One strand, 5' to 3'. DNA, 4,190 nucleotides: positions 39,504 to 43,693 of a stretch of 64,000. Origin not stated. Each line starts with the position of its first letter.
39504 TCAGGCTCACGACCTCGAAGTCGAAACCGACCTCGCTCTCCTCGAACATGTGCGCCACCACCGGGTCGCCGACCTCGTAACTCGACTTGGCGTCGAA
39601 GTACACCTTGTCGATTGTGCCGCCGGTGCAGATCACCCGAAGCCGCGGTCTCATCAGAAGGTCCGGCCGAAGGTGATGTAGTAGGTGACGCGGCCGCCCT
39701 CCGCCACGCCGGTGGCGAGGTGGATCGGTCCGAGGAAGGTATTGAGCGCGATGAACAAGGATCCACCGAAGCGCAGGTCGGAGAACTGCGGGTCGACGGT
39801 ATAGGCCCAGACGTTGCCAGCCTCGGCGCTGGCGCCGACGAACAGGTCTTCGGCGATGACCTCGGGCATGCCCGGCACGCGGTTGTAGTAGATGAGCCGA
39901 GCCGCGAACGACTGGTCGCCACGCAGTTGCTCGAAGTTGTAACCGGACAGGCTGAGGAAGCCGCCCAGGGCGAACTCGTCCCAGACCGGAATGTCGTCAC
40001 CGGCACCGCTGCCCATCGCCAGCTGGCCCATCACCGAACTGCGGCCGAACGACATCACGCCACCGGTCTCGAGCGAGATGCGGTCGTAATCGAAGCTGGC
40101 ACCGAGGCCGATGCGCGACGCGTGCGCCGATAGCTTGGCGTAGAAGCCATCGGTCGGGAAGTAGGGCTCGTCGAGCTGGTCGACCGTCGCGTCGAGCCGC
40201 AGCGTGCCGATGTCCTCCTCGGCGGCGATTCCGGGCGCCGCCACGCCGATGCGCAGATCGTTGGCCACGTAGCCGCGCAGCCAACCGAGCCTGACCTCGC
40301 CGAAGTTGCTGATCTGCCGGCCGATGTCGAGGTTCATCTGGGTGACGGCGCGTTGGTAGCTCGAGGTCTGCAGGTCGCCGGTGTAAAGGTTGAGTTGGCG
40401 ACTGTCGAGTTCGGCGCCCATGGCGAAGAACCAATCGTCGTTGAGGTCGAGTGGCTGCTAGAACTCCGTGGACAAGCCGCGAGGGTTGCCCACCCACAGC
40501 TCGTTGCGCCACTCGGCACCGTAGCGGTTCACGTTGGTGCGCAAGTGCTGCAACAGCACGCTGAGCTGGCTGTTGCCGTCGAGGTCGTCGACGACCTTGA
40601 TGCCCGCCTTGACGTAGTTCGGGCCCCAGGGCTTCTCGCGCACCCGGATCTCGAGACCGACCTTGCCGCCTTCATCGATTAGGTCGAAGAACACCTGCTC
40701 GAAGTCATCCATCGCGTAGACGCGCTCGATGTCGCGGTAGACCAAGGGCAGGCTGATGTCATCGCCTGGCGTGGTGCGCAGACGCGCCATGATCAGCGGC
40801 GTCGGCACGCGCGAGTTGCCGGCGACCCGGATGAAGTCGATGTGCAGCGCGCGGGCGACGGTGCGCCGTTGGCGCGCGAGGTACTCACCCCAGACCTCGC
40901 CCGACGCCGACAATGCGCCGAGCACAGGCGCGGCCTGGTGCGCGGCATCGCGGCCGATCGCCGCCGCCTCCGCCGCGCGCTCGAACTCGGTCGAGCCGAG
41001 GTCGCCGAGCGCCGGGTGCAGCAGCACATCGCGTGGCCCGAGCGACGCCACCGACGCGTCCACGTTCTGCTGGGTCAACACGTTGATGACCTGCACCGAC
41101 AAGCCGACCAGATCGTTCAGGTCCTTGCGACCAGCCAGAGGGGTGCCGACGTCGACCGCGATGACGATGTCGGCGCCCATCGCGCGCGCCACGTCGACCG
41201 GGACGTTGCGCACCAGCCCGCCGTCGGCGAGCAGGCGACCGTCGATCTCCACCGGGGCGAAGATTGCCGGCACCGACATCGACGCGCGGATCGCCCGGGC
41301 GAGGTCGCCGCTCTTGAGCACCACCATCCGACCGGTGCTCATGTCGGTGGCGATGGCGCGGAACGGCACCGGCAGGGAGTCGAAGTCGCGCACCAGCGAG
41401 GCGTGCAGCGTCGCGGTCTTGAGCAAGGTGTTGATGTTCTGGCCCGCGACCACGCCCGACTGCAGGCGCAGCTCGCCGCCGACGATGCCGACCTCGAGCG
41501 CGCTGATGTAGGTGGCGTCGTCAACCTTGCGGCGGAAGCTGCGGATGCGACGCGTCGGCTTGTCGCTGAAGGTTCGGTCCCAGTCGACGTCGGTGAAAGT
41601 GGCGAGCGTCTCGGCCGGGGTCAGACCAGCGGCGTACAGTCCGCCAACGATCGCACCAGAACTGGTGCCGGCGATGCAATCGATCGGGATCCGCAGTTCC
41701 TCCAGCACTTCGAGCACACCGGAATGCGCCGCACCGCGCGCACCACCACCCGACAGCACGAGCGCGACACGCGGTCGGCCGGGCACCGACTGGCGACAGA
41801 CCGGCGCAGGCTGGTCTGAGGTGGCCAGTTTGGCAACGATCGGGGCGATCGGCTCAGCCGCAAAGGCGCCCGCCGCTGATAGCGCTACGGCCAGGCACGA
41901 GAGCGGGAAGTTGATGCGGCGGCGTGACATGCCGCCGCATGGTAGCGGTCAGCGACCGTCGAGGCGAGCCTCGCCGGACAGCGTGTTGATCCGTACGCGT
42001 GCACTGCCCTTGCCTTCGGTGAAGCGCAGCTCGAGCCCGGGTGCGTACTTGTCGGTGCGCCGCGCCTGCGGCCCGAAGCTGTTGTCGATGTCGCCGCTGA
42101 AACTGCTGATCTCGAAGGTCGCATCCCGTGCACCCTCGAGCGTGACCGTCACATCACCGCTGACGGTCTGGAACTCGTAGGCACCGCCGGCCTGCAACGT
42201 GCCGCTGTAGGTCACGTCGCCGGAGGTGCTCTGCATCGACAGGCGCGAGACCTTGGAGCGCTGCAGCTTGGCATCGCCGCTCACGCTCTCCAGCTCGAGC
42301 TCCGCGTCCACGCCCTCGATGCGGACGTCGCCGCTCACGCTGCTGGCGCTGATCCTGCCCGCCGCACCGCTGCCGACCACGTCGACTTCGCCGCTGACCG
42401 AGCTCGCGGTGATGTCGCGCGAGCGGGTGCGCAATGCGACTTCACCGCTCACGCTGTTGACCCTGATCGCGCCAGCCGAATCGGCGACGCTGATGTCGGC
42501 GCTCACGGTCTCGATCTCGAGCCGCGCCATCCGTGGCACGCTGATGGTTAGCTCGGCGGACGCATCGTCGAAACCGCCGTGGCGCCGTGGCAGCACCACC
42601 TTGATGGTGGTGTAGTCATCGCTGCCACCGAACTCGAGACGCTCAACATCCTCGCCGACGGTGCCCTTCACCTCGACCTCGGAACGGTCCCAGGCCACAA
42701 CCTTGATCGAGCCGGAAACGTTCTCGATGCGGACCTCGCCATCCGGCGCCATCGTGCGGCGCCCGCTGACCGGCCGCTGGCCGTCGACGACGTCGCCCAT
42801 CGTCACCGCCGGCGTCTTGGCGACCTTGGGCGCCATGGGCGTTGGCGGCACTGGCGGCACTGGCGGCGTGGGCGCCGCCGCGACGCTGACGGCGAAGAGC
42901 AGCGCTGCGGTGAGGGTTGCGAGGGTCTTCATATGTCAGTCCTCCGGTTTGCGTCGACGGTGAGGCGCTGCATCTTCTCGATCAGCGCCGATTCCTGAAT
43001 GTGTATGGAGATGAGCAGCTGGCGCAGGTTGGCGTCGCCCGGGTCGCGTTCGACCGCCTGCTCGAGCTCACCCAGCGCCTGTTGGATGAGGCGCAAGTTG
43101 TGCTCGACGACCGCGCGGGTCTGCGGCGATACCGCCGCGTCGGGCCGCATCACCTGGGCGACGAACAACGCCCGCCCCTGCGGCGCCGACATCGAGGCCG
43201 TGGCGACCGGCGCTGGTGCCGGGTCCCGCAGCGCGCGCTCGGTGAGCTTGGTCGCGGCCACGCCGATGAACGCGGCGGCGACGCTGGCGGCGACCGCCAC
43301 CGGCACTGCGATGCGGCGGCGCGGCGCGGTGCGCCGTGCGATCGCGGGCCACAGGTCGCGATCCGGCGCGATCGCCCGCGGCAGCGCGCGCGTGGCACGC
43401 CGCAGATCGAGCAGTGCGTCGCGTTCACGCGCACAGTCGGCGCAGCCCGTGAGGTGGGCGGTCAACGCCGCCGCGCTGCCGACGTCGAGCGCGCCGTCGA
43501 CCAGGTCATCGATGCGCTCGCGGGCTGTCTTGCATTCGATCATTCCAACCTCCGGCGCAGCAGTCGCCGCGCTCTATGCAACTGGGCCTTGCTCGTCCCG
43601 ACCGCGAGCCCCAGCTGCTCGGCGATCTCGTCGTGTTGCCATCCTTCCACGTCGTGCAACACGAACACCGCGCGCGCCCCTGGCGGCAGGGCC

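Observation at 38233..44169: ECF sigma / anti-sigma / DUF4097 module packed in one strand-cluster with a type Vd patatin autotransporter, a half-asparaginase and a secreted MBL hydrolase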

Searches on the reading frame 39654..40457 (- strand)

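Call 4: search_protein_families(library=pfam, proteins=[window:39654-40457:-], max_evalue=0.01)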
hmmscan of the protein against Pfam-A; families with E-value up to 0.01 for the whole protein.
window:39654-40457:- (267 aa): 2 families
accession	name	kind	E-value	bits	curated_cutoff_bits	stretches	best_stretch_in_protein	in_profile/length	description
PF01103.29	Omp85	-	3.7e-12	46.8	24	1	79-251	110-304/325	Omp85 superfamily domain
PF19143.6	Omp85_2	-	0.0061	16.4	23.1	0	91-184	166-263/351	OMP85 superfamily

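Call 5: search_protein_families(library=ncbifam, proteins=[window:39654-40457:-], max_evalue=0.001)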
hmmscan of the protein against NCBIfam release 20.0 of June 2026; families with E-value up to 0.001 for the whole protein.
window:39654-40457:- (267 aa): 1 family
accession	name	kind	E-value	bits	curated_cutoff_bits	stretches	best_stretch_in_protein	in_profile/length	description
TIGR03303.1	OM_YaeT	equivalog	1.7e-08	33.3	297.15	1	28-178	472-632/741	outer membrane protein assembly factor BamA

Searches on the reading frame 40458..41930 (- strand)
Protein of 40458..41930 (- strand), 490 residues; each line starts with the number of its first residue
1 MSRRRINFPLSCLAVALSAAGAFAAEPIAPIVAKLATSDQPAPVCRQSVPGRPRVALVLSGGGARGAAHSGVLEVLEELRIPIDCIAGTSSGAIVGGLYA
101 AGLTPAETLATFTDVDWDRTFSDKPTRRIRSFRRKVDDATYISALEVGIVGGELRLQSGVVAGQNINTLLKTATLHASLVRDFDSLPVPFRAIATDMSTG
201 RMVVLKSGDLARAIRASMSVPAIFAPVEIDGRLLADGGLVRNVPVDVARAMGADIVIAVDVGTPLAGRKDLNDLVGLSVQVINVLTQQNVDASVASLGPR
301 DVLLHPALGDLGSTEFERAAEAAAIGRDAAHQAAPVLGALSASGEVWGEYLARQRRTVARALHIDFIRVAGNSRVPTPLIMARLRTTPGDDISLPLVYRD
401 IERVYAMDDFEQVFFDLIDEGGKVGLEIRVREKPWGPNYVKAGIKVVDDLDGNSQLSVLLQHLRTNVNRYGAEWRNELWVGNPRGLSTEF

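Call 4: search_protein_families(library=pfam, proteins=[window:40458-41930:-], max_evalue=0.01)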
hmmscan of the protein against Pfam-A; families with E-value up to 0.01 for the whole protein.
window:40458-41930:- (490 aa): 1 family
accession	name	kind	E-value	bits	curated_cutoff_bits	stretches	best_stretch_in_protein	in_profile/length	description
PF01734.28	Patatin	-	5e-36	125.1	27.7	1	57-248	1-190/191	Patatin-like phospholipase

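Call 5: search_protein_families(library=ncbifam, proteins=[window:40458-41930:-], max_evalue=0.001)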
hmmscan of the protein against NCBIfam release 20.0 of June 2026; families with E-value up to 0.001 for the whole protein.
window:40458-41930:- (490 aa): 5 families
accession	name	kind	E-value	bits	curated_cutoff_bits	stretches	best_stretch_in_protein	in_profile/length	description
NF007623.0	PRK10279.1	equivalog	1.5e-34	119.5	272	2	180-262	99-181/301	patatin-like phospholipase RssA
NF043045.1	T4SS_VpdC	equivalog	1.1e-10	40.3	1000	1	56-114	307-365/880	Dot/Icm T4SS effector VpdC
NF041079.1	CBASS_lipase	equivalog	3e-06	26.7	200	1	57-141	4-90/317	CBASS cGAMP-activated phospholipase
TIGR03303.1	OM_YaeT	equivalog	0.00013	20.5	297.15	1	364-435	3-70/741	outer membrane protein assembly factor BamA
NF053870.1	DS2_1_antiphage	equivalog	0.00047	19.6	400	0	57-108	3-59/299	anti-phage phospholipase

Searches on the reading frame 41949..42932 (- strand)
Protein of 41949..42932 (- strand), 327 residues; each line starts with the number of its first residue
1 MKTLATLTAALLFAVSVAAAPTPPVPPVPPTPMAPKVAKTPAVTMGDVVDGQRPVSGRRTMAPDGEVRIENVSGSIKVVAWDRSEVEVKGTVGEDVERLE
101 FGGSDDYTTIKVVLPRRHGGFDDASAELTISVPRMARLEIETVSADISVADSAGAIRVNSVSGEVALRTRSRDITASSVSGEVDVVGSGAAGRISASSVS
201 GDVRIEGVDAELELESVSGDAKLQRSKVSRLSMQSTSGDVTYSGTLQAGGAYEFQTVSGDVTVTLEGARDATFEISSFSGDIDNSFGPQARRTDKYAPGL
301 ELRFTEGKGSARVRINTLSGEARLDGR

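Call 4: search_protein_families(library=pfam, proteins=[window:41949-42932:-], max_evalue=0.01)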
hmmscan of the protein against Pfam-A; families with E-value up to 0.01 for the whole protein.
window:41949-42932:- (327 aa): 3 families
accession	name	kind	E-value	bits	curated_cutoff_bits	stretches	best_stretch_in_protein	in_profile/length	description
PF13349.12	DUF4097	-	1.7e-24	87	22.9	1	67-321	13-243/247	Toastrack DUF4097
PF18886.6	DUF5649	-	0.00061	20.5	25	0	219-266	9-55/68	Repeats of unknown function (DUF5649)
PF01203.25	T2SSN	-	0.00098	19.7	29.6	0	143-256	81-180/211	Type II secretion system (T2SS), protein N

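Call 5: search_protein_families(library=ncbifam, proteins=[window:41949-42932:-], max_evalue=0.001)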
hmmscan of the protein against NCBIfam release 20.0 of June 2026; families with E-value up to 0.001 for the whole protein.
window:41949-42932:- (327 aa): 2 families
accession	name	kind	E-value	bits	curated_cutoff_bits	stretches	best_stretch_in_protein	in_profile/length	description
NF049997.1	LiaG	equivalog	1.1e-14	54.3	285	1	67-323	49-285/286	LiaG family protein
NF038025.1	dapto_LiaX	exception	2.5e-09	36.4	350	2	201-286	365-448/512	daptomycin-sensing surface protein LiaX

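Call 38: find_related_loci(query=A3, collection=metagenome_contigs, flank=8000)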
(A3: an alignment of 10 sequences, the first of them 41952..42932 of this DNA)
Query A3 (327 aa) in metagenome_contigs; peptide patterns used: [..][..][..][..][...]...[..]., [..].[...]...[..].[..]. (x = any residue, [..] = any of these).
600 stretches matched a pattern (row limit reached: there are more); 475 encode a relative of the query (tblastn E <= 1e-3); the best 80 are kept; 80 distinct loci.
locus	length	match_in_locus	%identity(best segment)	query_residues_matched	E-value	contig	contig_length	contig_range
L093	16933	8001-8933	64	4-327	1e-129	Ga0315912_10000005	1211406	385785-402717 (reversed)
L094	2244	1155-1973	51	52-324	1e-85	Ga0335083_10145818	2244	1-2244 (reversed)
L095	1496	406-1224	47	53-324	8e-83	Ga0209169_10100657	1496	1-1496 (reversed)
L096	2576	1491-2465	42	1-324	9e-79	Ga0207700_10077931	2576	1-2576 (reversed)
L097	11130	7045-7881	47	48-325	2e-75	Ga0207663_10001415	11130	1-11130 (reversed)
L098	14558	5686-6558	44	33-324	2e-74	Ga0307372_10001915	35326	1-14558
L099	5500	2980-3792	47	55-324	4e-74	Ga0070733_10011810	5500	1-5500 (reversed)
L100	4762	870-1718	47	51-327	3e-74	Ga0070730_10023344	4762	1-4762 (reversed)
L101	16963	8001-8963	43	1-324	9e-75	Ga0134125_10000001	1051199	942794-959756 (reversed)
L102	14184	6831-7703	44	33-324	2e-73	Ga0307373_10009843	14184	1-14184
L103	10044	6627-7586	43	1-324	8e-73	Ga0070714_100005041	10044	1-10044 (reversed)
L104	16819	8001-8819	46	53-324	1e-71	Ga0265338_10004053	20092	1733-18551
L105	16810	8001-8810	45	54-324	9e-70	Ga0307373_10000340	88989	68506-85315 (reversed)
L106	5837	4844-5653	45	54-324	3e-69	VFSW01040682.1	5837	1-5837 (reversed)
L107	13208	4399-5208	44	54-324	5e-69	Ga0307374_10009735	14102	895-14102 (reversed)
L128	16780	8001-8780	44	63-324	4e-64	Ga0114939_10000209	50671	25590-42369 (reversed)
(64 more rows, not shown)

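Call 43: search_protein_families(library=pfam, proteins=[L128:3741-5675:-, L128:5760-6782:-, L128:5428-6648:+, L128:8858-10675:+, L128:8129-9781:-, L128:9884-10744:-, L128:10693-11787:-, L128:10501-11760:+, L128:11723-12754:+, L128:12112-12882:-], max_evalue=0.0001)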
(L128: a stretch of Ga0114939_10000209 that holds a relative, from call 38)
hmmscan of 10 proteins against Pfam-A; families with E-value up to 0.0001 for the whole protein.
L128:3741-5675:- (644 aa): 1 family
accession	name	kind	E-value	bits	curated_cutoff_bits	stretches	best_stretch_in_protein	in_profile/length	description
PF01019.26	G_glu_transpept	-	2e-100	337.5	27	1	77-634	3-507/512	Gamma-glutamyltranspeptidase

L128:5760-6782:- (340 aa): 2 families
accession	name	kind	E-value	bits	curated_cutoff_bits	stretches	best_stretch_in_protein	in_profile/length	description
PF00378.25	ECH_1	-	6.4e-44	150.6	27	1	86-309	2-220/251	Enoyl-CoA hydratase/isomerase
PF16113.10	ECH_2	-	3.9e-18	66.5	27.2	1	91-278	2-187/335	Enoyl-CoA hydratase/isomerase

L128:5428-6648:+ (406 aa): 0 families

L128:8858-10675:+ (605 aa): 6 families
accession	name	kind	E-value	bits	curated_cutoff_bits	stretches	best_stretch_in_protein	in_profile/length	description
PF13431.12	TPR_17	-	6e-13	48.4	24.4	0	293-315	1-23/34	Tetratricopeptide repeat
PF14559.12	TPR_19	-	3.8e-10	40.4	25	0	284-316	4-36/68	Tetratricopeptide repeat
PF13414.12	TPR_11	-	8.9e-10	38.5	26.8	0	287-315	10-38/42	TPR repeat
PF07719.23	TPR_2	-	1.9e-09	37.4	27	0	284-303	14-33/34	Tetratricopeptide repeat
PF00515.34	TPR_1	-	3.9e-08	33.2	27.8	0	286-304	16-34/34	Tetratricopeptide repeat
PF13428.12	TPR_14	-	4.2e-08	33.6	23.5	0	387-426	4-43/44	Tetratricopeptide repeat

L128:8129-9781:- (550 aa): 0 families

L128:9884-10744:- (286 aa): 0 families

L128:10693-11787:- (364 aa): 0 families

L128:10501-11760:+ (419 aa): 3 families
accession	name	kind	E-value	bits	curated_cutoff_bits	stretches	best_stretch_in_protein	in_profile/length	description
PF14815.12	NUDIX_4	-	3.7e-21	75.5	35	1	303-409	5-112/113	NUDIX domain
PF00730.31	HhH-GPD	-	7.1e-21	75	26.2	1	100-232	1-105/108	HhH-GPD superfamily base excision DNA repair protein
PF00633.29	HHH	-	1.1e-06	28.6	24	1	164-192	1-29/30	Helix-hairpin-helix motif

L128:11723-12754:+ (343 aa): 0 families

L128:12112-12882:- (256 aa): 0 families

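Call 47: list_cluster_members(proteins=[P0124, P0121, window:41952-42932:-, window:38236-39156:-])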
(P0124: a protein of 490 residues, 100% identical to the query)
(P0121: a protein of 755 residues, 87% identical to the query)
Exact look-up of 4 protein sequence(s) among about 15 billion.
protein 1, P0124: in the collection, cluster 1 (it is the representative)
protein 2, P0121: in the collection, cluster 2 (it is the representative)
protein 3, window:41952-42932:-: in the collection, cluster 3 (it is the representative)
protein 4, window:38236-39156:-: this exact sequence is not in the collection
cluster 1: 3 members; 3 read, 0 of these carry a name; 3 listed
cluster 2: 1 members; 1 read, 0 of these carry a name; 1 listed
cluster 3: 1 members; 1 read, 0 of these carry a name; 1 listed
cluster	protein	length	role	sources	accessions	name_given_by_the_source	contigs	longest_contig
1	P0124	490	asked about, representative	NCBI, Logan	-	-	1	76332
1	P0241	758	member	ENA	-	-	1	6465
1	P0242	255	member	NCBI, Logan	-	-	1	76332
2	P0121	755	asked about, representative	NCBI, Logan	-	-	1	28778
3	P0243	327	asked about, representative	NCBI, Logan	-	-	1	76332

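Call 50: find_encoding_contigs(protein=P0241, flank=10000, max_places=3)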
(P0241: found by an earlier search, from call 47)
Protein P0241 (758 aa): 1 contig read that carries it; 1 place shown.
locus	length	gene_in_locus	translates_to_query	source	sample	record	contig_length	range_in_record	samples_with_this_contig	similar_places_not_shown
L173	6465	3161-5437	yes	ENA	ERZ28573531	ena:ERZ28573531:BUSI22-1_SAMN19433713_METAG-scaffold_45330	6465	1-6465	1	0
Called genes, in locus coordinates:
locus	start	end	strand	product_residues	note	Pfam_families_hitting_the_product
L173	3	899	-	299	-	?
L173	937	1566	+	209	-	PF04542:Sigma70_r2, PF04545:Sigma70_r4 (weak), PF08281:Sigma70_r4_2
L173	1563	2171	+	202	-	PF13490:zf-HC2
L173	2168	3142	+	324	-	PF13349:DUF4097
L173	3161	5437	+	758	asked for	PF01734:Patatin, PF01103:Omp85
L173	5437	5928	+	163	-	PF00710:Asparaginase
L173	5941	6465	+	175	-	?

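Call 56: search_solved_structures(query=window:41949-42932:-, max_evalue=0.01)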
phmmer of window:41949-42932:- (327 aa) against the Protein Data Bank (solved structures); distinct sequences matched with E-value up to 0.01: 0.

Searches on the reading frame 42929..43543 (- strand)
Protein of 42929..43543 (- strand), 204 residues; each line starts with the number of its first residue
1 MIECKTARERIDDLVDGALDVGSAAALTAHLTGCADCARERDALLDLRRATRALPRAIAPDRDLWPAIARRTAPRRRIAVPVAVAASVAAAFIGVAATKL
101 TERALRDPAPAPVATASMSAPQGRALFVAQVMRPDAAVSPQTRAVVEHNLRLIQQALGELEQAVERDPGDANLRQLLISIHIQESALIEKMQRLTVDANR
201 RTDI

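Call 4: search_protein_families(library=pfam, proteins=[window:42929-43543:-], max_evalue=0.01)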
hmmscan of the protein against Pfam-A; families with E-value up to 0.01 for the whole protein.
window:42929-43543:- (204 aa): 2 families
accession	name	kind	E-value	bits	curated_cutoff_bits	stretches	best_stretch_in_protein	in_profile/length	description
PF13490.11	zf-HC2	-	2.2e-08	34.5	22.2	1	4-38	1-35/35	Putative zinc-finger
PF14559.12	TPR_19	-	0.0074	17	25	0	154-183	8-37/68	Tetratricopeptide repeat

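Call 5: search_protein_families(library=ncbifam, proteins=[window:42929-43543:-], max_evalue=0.001)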
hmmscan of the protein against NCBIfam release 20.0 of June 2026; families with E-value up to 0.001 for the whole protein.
window:42929-43543:- (204 aa): 2 families
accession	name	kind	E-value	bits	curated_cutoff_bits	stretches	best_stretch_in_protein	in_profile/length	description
NF052368.1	antisigmaE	subfamily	7e-06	25.8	50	1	1-39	1-39/48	anti-sigma factor family protein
TIGR03988.1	antisig_RsrA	equivalog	1.7e-05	24.8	62.5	1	3-48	1-46/77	mycothiol system anti-sigma-R factor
